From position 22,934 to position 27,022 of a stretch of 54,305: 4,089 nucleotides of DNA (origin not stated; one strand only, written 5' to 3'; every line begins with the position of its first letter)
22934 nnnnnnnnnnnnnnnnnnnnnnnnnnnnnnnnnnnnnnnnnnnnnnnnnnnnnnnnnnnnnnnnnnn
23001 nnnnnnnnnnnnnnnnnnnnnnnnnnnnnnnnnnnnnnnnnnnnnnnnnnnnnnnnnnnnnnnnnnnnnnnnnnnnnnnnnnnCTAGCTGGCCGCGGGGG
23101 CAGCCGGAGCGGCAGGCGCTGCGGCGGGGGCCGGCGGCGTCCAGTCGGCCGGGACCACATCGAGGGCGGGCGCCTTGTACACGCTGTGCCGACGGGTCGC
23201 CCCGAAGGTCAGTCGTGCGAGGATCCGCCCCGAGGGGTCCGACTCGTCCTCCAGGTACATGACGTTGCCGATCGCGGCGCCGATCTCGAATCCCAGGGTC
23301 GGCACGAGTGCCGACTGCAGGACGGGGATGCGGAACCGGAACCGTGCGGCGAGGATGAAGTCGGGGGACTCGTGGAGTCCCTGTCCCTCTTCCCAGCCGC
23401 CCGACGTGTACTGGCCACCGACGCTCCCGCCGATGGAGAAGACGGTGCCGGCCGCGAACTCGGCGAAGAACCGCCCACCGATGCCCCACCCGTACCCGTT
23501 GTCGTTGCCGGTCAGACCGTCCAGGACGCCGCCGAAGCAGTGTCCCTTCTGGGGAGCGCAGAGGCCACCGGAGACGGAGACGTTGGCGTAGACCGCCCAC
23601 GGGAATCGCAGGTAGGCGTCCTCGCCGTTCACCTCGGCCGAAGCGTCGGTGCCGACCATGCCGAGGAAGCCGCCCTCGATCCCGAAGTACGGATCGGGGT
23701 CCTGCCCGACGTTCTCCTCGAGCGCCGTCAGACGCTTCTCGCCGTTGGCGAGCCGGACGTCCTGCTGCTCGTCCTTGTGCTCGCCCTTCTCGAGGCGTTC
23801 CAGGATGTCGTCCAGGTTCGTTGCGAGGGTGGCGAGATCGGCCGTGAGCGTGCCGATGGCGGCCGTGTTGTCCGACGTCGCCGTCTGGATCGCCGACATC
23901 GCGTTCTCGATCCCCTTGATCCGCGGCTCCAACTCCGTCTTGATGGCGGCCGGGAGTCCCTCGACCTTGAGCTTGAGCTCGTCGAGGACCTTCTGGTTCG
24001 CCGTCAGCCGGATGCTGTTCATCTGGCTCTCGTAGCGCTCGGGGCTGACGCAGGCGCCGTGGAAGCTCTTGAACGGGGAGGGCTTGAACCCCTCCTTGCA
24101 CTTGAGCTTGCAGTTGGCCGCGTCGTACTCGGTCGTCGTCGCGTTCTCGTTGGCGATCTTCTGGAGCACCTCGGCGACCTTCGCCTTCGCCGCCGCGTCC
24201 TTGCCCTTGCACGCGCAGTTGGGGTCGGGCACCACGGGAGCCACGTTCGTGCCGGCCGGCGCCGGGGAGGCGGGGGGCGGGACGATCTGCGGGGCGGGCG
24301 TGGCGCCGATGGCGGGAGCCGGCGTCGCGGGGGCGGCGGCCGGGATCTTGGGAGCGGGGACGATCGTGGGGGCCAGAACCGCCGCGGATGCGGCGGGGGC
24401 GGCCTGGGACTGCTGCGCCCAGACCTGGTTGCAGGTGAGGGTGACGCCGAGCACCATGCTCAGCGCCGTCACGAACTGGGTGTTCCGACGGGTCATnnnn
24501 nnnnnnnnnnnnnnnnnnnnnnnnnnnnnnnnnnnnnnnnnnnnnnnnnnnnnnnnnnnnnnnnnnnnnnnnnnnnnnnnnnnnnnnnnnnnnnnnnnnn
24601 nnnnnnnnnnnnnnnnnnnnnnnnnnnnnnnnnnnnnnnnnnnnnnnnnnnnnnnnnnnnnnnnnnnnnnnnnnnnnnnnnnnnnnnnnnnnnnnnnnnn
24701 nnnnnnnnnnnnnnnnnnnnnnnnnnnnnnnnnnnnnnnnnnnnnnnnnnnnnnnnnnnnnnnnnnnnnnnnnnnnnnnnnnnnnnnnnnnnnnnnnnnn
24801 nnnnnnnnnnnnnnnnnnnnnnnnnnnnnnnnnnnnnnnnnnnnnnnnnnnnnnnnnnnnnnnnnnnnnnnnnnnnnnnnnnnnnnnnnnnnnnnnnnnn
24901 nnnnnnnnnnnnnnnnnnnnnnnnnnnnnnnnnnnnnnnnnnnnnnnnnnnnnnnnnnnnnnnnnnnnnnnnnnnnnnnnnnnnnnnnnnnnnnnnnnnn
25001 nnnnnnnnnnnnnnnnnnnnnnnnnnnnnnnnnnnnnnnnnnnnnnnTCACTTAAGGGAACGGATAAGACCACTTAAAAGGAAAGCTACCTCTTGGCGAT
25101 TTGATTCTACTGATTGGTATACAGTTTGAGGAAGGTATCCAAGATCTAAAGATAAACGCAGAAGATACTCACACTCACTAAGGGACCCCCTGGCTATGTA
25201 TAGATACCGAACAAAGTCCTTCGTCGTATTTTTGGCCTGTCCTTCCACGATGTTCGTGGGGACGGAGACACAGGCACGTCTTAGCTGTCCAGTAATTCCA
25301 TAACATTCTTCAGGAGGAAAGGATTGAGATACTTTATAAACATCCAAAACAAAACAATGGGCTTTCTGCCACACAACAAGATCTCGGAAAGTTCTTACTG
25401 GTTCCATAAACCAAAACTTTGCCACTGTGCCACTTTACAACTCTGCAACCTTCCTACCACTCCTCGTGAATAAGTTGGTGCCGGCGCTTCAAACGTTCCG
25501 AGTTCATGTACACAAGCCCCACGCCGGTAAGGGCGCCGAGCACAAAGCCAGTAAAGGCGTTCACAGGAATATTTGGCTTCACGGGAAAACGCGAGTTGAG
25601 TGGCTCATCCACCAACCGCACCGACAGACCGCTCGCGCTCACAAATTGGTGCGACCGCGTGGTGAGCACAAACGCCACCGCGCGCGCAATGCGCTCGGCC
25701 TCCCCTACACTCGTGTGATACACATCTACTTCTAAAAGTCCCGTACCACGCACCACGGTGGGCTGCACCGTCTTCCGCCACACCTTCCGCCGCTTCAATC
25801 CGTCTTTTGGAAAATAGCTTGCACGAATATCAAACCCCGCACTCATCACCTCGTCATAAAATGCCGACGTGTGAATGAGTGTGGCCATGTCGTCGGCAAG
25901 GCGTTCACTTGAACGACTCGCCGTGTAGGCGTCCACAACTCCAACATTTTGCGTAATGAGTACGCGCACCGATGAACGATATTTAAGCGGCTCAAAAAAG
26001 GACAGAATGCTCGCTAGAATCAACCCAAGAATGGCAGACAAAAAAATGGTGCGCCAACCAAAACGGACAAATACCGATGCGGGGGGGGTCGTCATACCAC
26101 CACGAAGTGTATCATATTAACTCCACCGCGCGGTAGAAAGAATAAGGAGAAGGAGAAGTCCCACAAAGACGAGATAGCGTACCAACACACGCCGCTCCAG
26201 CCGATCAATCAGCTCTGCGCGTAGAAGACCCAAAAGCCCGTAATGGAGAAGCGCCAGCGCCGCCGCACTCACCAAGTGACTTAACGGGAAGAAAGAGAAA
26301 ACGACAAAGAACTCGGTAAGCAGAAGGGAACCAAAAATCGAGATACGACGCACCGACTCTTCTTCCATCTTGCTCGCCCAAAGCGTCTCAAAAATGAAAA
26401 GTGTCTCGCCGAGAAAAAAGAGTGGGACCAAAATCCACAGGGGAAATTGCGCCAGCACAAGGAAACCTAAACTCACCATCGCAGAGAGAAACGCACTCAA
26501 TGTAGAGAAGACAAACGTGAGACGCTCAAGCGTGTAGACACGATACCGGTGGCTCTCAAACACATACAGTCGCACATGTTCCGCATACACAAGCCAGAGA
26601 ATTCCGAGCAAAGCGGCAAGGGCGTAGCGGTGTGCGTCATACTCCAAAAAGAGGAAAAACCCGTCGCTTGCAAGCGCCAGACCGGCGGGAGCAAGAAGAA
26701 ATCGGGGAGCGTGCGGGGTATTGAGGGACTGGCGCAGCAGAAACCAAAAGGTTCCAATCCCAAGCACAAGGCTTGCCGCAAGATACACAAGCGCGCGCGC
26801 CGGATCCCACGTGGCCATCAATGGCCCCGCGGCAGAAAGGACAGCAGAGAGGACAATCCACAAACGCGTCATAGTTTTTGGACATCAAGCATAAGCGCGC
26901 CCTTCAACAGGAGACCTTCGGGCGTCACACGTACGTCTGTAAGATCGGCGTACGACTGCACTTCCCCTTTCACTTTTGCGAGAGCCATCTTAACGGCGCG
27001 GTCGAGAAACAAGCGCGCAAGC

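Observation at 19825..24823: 4.9-kb GC-rich cluster of three exported proteins with myxobacteria-style Asp/Cys motifs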

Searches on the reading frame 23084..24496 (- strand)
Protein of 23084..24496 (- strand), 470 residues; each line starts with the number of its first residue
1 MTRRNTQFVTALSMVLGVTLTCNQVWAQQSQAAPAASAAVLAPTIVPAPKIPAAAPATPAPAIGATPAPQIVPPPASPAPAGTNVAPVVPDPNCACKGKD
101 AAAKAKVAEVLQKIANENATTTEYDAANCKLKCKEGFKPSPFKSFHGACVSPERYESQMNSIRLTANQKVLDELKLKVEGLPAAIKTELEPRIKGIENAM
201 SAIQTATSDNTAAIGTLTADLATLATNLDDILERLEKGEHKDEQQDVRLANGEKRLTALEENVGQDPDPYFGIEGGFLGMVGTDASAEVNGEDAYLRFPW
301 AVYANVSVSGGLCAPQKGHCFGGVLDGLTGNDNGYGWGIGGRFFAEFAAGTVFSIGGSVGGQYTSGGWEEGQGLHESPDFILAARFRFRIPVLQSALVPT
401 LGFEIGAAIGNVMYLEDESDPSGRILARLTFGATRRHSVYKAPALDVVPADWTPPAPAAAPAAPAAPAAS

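Call 3: search_protein_families(library=pfam, proteins=[window:23084-24496:-], max_evalue=1)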
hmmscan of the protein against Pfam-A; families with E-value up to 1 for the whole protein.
window:23084-24496:- (470 aa): 5 families
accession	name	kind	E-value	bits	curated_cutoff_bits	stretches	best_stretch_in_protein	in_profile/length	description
PF16326.10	ABC_tran_CTD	-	0.014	16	32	1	175-236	7-65/69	ABC transporter C-terminal domain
PF04912.19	Dynamitin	-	0.019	14.7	31.8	1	163-268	134-238/396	Dynamitin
PF04513.17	Baculo_PEP_C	-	0.051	14.1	38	1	183-263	30-101/140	Baculovirus polyhedron envelope protein, PEP, C terminus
PF04108.17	ATG17_like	-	0.059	13.3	43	1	163-259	118-203/355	Autophagy protein ATG17-like domain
PF01601.21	CoV_S2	-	0.28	10.2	40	1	181-264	215-297/521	Coronavirus spike glycoprotein S2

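Call 4: search_protein_families(library=ncbifam, proteins=[window:23084-24496:-], max_evalue=1)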
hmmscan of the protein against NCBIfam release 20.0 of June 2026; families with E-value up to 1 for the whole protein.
window:23084-24496:- (470 aa): 5 families
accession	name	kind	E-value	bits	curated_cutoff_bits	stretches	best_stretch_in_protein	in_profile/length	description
NF049908.1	RadD_AT_adhesin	equivalog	0.0055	13.2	3500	1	34-232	243-433/3502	autotransporter adhesin RadD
TIGR02168.1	SMC_prok_B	equivalog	0.013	13.2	567.35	1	153-261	392-498/1181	chromosome segregation protein SMC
NF045487.1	ASRP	equivalog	0.026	13.1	300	1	168-263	330-424/593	archaea-specific SMC-related protein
TIGR02169.1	SMC_prok_A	equivalog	0.033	11.8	729.4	1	174-261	680-766/1165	chromosome segregation protein SMC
NF006543.0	PRK09039.1-2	equivalog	0.049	13.4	305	1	186-263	119-197/350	peptidoglycan -binding protein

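Call 8: find_homologous_proteins(query=window:23084-24496:-)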
Query window:23084-24496:- (470 aa): 1 proteins with E <= 0.001 among 8000 candidates.
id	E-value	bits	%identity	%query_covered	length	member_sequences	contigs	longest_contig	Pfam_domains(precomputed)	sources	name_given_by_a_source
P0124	0.0e+0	1054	100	100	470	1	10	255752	-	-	-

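Call 14: find_encoding_contigs(protein=P0124, flank=3000, max_places=10)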
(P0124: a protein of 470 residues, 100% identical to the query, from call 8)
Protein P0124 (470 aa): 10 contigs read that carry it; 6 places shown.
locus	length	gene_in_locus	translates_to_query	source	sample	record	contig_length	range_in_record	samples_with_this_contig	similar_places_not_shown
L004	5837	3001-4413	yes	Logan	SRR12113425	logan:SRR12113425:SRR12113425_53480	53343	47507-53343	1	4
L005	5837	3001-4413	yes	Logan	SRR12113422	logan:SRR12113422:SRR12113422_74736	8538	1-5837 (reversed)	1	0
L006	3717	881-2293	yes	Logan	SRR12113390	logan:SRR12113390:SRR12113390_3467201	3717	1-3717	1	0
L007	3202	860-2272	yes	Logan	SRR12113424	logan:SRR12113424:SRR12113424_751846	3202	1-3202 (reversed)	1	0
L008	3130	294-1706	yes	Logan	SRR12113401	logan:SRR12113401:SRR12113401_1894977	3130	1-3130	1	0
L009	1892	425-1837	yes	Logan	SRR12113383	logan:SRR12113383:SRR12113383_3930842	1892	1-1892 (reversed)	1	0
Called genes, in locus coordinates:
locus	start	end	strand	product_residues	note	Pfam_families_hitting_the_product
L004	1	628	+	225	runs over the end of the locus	-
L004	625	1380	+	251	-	PF18900:DUF5656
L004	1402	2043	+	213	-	-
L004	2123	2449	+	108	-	PF05635:23S_rRNA_IVP, PF22296:bAvd (weak)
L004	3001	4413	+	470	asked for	-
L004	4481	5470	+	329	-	-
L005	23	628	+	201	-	-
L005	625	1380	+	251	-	PF18900:DUF5656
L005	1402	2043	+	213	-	-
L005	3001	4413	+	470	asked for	-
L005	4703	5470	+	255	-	-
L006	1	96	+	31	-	?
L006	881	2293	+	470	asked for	-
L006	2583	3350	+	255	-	-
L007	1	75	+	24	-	?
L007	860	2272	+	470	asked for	-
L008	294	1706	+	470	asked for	-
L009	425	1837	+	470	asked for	-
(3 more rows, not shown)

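Call 53: search_protein_representatives(protein=window:23087-24244:-)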
Query: 386 residues. Proteins with E-value up to 0.001 (for the whole library): 5; up to 1e-10: 3; up to 1e-30: 1. The best 5 are listed.
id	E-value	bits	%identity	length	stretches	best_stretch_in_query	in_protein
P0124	2.0e-258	872.9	100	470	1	1-386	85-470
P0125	4.3e-12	62.1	30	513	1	103-375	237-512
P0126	4.9e-12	61.9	26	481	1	104-354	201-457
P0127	5.4e-06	42.1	24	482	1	63-349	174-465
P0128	1.1e-04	37.8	37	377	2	130-181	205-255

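Call 59: search_protein_families(library=pfam, alignment_id=A6, max_evalue=1)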
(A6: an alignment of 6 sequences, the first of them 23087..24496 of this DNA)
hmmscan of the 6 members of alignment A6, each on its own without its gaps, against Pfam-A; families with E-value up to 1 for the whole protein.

A. member 1, window:23087-24496:- (470 aa): 5 families
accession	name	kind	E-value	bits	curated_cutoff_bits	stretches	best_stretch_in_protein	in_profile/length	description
PF16326.10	ABC_tran_CTD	-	0.014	16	32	1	175-236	7-65/69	ABC transporter C-terminal domain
PF04912.19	Dynamitin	-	0.019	14.7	31.8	1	163-268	134-238/396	Dynamitin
PF04513.17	Baculo_PEP_C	-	0.051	14.1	38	1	183-263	30-101/140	Baculovirus polyhedron envelope protein, PEP, C terminus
PF04108.17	ATG17_like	-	0.059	13.3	43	1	163-259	118-203/355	Autophagy protein ATG17-like domain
PF01601.21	CoV_S2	-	0.28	10.2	40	1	181-264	215-297/521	Coronavirus spike glycoprotein S2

B. families by the number of members that match (of 6 scanned): 29 families (the first 25 are shown)
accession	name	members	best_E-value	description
PF07889.17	DUF1664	3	0.016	Protein of unknown function (DUF1664)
PF04513.17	Baculo_PEP_C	3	0.051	Baculovirus polyhedron envelope protein, PEP, C terminus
PF10779.14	XhlA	3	0.054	Haemolysin XhlA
PF23991.1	DUF7310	3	0.098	Coiled-coil region of unknown function (DUF7310)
PF04912.19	Dynamitin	2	0.019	Dynamitin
PF05531.17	NPV_P10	2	0.58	Nucleopolyhedrovirus P10 protein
PF06419.17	COG6_N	1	0.0097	Conserved oligomeric complex COG6, N-terminal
PF16326.10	ABC_tran_CTD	1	0.014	ABC transporter C-terminal domain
PF06825.17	HSBP1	1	0.026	Heat shock factor binding protein 1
PF25078.1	DUF7801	1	0.033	Domain of unknown function (DUF7801)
PF04102.17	SlyX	1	0.044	SlyX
PF24627.1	PUMA_CC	1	0.047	PUMA coiled-coil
PF04108.17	ATG17_like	1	0.059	Autophagy protein ATG17-like domain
PF25450.1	Rab11-FIP3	1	0.069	Rab11-FIP3-like domain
PF08614.16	ATG16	1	0.095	Autophagy protein 16 (ATG16)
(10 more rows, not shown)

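Call 65: find_encoding_contigs(protein=P0125, flank=10000, max_places=3)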
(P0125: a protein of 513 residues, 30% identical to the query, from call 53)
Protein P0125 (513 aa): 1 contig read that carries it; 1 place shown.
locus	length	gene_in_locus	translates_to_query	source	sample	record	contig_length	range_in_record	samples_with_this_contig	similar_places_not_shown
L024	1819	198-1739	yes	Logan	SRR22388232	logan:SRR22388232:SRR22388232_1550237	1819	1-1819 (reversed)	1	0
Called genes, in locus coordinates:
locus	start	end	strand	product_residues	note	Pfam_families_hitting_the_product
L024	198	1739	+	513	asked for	-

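Call 66: find_encoding_contigs(protein=P0127, flank=10000, max_places=3)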
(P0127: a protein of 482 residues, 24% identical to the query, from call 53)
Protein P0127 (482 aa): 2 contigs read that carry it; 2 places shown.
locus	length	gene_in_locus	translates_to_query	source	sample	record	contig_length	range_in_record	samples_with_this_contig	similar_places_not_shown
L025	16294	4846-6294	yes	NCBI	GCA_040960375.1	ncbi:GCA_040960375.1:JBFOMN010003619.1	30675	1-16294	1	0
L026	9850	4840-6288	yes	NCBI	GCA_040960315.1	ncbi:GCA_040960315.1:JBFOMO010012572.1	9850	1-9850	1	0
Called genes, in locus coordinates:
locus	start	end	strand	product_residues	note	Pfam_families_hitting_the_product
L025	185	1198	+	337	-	PF01594:AI-2E_transport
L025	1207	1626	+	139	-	-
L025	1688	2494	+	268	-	PF18900:DUF5656 (weak)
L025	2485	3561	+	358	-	PF13365:Trypsin_2, PF13180:PDZ_2, PF17820:PDZ_6 (weak)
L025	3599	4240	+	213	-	PF02706:Wzz (weak)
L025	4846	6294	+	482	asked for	-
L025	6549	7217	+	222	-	-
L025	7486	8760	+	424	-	PF11617:Cu-binding_MopE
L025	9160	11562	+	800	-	-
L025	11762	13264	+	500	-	PF04932:Wzy_C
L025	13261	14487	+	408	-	PF13439:Glyco_transf_4, PF13579:Glyco_trans_4_4, PF20706:GT4-conflict, PF00534:Glycos_transf_1, PF13692:Glyco_trans_1_4, PF13524:Glyco_trans_1_2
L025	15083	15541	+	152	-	-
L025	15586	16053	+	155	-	PF00885:DMRL_synthase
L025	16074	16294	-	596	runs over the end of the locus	-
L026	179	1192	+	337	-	PF01594:AI-2E_transport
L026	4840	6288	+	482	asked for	-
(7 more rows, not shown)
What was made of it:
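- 23084..24496 (-): Gene C, 470 aa. Signal peptide (residues 1-27), Ala/Pro-rich linker, small Cys region, coiled coil (about 160-268), Gly-rich beta-type C-terminal domain (about 268-445), Ala/Pro tail. Remote homologues P0125-P0127 at E 4e-12 to 5e-6 (call 53), with P0127 at the syntenic position in L025 (call 66).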

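Call 104: search_protein_families(library=phrogs, proteins=[window:23084-24496:-], max_evalue=0.01)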
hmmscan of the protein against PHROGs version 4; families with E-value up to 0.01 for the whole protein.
window:23084-24496:- (470 aa): 2 families
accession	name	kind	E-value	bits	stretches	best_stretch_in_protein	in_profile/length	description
phrog_937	-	other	0.0021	19.4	1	187-266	7-84/115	hemolysin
phrog_1009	-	unknown function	0.0038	18.3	1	194-263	33-99/103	-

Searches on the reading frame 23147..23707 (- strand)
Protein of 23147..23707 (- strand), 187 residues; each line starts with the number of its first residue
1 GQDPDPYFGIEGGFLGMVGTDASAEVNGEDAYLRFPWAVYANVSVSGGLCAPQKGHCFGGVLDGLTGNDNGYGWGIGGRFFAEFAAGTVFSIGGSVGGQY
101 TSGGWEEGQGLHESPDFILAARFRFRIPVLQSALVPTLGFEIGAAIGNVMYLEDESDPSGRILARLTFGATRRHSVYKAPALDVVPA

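Call 62: search_solved_structures(query=A7, max_evalue=10, show_alignments=1)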
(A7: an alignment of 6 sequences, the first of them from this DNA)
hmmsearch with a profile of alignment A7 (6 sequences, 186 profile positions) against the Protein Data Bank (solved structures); distinct sequences matched with E-value up to 10: 1.
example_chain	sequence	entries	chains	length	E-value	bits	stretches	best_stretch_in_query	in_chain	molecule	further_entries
1ybd_A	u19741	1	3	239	0.044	16.7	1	59-138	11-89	Uridylate kinase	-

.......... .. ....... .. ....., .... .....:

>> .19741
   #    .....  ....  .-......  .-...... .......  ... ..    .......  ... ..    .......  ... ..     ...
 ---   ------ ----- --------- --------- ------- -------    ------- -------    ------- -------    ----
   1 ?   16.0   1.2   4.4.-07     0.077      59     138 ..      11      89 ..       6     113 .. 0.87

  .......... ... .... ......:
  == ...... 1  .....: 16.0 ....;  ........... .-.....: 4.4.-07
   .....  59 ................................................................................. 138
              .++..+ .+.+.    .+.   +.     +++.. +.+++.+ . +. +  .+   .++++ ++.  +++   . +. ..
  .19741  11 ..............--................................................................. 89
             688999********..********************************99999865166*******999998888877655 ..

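Call 63: search_protein_families(library=pfam, alignment_id=A7, max_evalue=10)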
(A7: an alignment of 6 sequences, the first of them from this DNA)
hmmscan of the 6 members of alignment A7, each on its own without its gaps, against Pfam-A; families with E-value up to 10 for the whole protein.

A. member 1, seq(187 aa): 0 families

B. families by the number of members that match (of 6 scanned): 0 families
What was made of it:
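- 23084..24496 (-): The C-terminal domain has no credible Pfam or PDB match (calls 62, 63).
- On Outer-membrane beta-barrel proteins (considered for the C-terminal domain of C): No Pfam hit and one chance PDB hit, a uridylate kinase at E 0.044 (calls 62, 63).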

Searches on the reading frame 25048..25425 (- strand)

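Call 18: search_protein_families(library=pfam, proteins=[window:25048-25425:-], max_evalue=0.01)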
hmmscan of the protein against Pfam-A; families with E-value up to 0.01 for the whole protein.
window:25048-25425:- (125 aa): 2 families
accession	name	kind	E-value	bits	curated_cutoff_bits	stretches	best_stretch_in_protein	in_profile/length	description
PF05635.17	23S_rRNA_IVP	-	3.1e-36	124.3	33.8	1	14-118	1-105/106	23S rRNA-intervening sequence protein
PF22296.2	bAvd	-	1.1e-05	26.3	40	1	16-123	1-106/107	bAvd-like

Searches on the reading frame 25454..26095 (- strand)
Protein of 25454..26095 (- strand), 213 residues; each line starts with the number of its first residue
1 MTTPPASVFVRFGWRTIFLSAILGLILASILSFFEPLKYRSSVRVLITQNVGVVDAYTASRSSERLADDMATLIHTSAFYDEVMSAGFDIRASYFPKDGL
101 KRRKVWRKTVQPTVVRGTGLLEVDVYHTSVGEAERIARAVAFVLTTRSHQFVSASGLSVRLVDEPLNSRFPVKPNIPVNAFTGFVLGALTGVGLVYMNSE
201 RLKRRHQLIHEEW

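Call 18: search_protein_families(library=pfam, proteins=[window:25454-26095:-], max_evalue=0.01)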
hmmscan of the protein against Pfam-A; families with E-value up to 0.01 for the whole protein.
window:25454-26095:- (213 aa): 2 families
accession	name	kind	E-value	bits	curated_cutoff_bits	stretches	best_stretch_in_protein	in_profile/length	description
PF02706.20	Wzz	-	5.6e-05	23.8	25.5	1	13-55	15-55/91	Chain length determinant protein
PF13807.11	GNVR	-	0.0013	19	27.7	1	158-197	40-79/82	G-rich domain on putative tyrosine kinase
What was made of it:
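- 25454..26095 (-): Wzz-like 213-aa gene, the conserved syntenic anchor upstream of the cassette. Weak Pfam Wzz and GNVR hits (call 18).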

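Call 24: find_related_loci(query=A1, collection=genome_contigs, flank=10000)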
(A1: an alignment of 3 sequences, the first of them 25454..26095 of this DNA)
Query A1 (213 aa) in genome_contigs; peptide patterns used: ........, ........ (x = any residue, [..] = any of these).
35 stretches matched a pattern; 11 encode a relative of the query (tblastn E <= 1e-3); 11 distinct loci.
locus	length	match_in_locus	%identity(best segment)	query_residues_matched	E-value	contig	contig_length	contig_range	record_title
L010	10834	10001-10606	51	12-212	4e-72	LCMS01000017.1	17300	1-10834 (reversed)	MAG: Candidatus Uhrbacteria bacterium GW2011_GWE2_46_68 UX57_C0017, whole genome shotgun sequence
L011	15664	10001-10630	52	4-212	4e-71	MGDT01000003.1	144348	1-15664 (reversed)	MAG: Candidatus Uhrbacteria bacterium RIFCSPHIGHO2_01_FULL_63_20 rifcsphigho2_01_scaffold_2148, whole genome shotgun seq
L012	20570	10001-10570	48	13-201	2e-58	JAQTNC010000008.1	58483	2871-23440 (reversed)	MAG: Patescibacteria group bacterium isolate STA_55 NODE_1030_length_58483_cov_7.175166_Sandtown_A, whole genome shotgun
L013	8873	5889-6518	45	1-210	6e-56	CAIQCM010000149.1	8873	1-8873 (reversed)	uncultured bacterium isolate T8_bin-506 genome assembly, contig: bin-506:149/160, whole genome shotgun sequence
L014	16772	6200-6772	45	12-201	4e-54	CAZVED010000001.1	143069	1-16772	MAG TPA_asm: uncultured Gammaproteobacteria bacterium isolate SRP319275_co5_42 genome assembly, contig: NODE_15_length_1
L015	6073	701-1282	42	17-209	1e-42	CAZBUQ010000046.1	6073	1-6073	MAG TPA_asm: uncultured Gammaproteobacteria bacterium isolate binchicken_co38_1207 genome assembly, contig: NODE_27392_l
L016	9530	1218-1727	36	30-197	2e-41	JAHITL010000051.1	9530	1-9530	MAG: Patescibacteria group bacterium isolate MM_PC_MetaG.mb.212 MM_PC_MetaG.mb.212_k141_388151, whole genome shotgun seq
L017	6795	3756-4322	37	15-201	3e-41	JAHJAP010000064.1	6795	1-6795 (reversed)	MAG: Patescibacteria group bacterium isolate Modern_marine.mb.217 Modern_marine.mb.217_k141_1125681, whole genome shotgu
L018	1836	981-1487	35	31-197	1e-39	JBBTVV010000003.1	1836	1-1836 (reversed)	MAG: Patescibacteria group bacterium isolate H43-bin112_1 H43_bin112_1_000000000003, whole genome shotgun sequence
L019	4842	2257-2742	39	36-196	3e-36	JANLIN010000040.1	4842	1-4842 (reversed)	MAG: Candidatus Komeilibacteria bacterium isolate S40-16 k99_365361, whole genome shotgun sequence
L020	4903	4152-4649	36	37-201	4e-33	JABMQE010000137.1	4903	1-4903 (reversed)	MAG: Candidatus Falkowbacteria bacterium isolate bin.303 k141_6962791, whole genome shotgun sequence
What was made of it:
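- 25454..26095 (-): Uhrbacteria or Patescibacteria (call 24).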

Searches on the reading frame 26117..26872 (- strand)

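Call 18: search_protein_families(library=pfam, proteins=[window:26117-26872:-], max_evalue=0.01)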
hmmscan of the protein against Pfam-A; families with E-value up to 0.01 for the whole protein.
window:26117-26872:- (251 aa): 1 family
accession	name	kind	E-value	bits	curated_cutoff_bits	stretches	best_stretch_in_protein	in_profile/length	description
PF18900.5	DUF5656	-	0.0065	16.3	23.3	1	58-243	58-238/242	Protein of unknown function (DUF5656)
